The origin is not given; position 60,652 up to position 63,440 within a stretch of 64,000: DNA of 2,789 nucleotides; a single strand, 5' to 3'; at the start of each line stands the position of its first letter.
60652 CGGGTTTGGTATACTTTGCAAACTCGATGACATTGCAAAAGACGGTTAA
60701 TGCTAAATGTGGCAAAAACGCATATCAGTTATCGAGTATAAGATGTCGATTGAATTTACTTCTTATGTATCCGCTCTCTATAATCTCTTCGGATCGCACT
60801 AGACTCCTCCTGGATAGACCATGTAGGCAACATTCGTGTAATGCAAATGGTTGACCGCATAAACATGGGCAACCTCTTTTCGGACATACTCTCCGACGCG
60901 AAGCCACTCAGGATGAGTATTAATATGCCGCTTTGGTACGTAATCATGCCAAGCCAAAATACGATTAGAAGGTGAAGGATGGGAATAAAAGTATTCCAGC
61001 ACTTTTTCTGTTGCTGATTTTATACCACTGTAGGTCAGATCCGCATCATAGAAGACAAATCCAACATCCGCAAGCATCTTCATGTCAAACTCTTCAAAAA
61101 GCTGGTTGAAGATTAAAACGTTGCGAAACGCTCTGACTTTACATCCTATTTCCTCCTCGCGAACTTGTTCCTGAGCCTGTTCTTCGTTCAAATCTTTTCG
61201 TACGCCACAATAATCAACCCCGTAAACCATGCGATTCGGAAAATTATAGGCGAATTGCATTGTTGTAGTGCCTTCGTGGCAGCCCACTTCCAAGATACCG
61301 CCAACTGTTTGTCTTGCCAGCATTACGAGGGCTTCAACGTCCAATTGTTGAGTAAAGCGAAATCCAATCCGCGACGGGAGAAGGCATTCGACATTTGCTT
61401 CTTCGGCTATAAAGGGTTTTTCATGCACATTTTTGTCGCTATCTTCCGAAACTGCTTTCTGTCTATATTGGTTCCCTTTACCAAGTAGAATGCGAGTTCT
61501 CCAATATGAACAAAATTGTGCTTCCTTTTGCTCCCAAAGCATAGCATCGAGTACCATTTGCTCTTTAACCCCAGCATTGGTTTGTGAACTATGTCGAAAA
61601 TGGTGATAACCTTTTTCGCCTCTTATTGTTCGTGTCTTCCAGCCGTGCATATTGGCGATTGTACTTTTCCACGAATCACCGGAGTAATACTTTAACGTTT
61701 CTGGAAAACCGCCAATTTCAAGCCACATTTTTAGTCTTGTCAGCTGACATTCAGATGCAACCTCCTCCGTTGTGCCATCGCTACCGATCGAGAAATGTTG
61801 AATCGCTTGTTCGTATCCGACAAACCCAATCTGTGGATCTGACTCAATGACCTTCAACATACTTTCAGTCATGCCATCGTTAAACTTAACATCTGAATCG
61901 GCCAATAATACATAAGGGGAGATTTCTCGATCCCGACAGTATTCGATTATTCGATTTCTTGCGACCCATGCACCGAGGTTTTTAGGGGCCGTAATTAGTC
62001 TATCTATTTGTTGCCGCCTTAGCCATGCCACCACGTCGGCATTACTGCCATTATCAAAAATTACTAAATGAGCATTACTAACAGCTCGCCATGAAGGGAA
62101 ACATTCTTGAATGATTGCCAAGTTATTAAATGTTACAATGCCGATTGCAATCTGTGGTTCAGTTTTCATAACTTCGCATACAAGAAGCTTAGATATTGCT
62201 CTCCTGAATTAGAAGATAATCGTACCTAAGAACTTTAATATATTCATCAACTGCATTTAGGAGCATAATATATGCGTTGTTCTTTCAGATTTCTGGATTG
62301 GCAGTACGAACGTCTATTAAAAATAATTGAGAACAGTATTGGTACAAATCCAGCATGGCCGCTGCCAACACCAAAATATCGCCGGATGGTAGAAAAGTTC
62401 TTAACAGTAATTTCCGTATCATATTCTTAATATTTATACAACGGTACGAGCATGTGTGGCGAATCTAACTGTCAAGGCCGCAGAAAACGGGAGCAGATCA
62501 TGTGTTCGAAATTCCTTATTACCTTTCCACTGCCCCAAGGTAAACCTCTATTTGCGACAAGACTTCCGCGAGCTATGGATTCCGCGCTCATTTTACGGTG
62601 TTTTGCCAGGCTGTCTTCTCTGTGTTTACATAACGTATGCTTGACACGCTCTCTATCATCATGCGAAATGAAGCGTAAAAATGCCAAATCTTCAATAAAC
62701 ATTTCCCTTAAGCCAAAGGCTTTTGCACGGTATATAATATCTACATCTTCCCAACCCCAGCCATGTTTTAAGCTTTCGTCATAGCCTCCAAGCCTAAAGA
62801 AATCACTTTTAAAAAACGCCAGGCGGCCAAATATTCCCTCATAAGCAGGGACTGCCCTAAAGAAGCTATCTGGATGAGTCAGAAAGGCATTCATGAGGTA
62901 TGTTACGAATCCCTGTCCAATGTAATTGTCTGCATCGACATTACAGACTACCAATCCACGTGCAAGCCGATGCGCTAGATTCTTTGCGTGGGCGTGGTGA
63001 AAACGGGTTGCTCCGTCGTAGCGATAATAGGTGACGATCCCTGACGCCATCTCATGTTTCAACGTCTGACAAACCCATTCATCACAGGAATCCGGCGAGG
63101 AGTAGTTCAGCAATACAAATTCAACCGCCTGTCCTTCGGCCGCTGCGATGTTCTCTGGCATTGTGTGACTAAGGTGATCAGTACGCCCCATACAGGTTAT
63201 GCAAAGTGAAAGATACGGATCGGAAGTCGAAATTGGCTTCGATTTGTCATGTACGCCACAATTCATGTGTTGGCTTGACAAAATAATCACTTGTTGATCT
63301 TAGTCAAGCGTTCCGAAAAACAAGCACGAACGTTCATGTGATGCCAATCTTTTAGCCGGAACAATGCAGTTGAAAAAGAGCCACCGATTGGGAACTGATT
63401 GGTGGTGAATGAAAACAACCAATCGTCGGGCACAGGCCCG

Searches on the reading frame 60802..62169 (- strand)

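Call 51: search_protein_families(library=pfam, proteins=[window:60802-62169:-], max_evalue=0.001)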
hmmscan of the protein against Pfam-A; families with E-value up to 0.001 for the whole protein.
window:60802-62169:- (456 aa): 1 family
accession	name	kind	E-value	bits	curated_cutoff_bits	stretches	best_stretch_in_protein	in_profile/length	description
PF00535.33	Glycos_transf_2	-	9.3e-11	42.4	23.3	1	9-117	2-112/168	Glycosyl transferase family 2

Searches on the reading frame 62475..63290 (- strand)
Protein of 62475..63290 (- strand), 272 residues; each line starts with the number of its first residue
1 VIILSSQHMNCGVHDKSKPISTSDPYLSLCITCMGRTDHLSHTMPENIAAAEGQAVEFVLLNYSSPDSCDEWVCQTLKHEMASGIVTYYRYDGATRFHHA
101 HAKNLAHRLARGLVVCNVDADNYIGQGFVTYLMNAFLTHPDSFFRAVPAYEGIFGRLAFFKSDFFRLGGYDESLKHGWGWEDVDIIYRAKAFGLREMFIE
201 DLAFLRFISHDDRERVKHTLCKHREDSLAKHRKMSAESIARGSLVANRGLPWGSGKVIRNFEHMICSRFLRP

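Call 51: search_protein_families(library=pfam, proteins=[window:62475-63290:-], max_evalue=0.001)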
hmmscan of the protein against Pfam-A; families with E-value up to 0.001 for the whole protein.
window:62475-63290:- (272 aa): 4 families
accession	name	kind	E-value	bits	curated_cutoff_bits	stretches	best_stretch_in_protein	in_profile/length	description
PF02709.20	Glyco_transf_7C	-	1.6e-07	31.3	23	1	150-196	16-62/78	N-terminal domain of galactosyltransferase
PF10111.15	Glyco_tranf_2_2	-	4.9e-07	30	27.3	0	53-125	27-95/276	Glycosyltransferase like family 2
PF05679.22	CHGN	-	0.00022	20.6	23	1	154-224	427-489/512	Chondroitin N-acetylgalactosaminyltransferase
PF00535.33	Glycos_transf_2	-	0.00037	20.9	23.3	1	44-152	13-119/168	Glycosyl transferase family 2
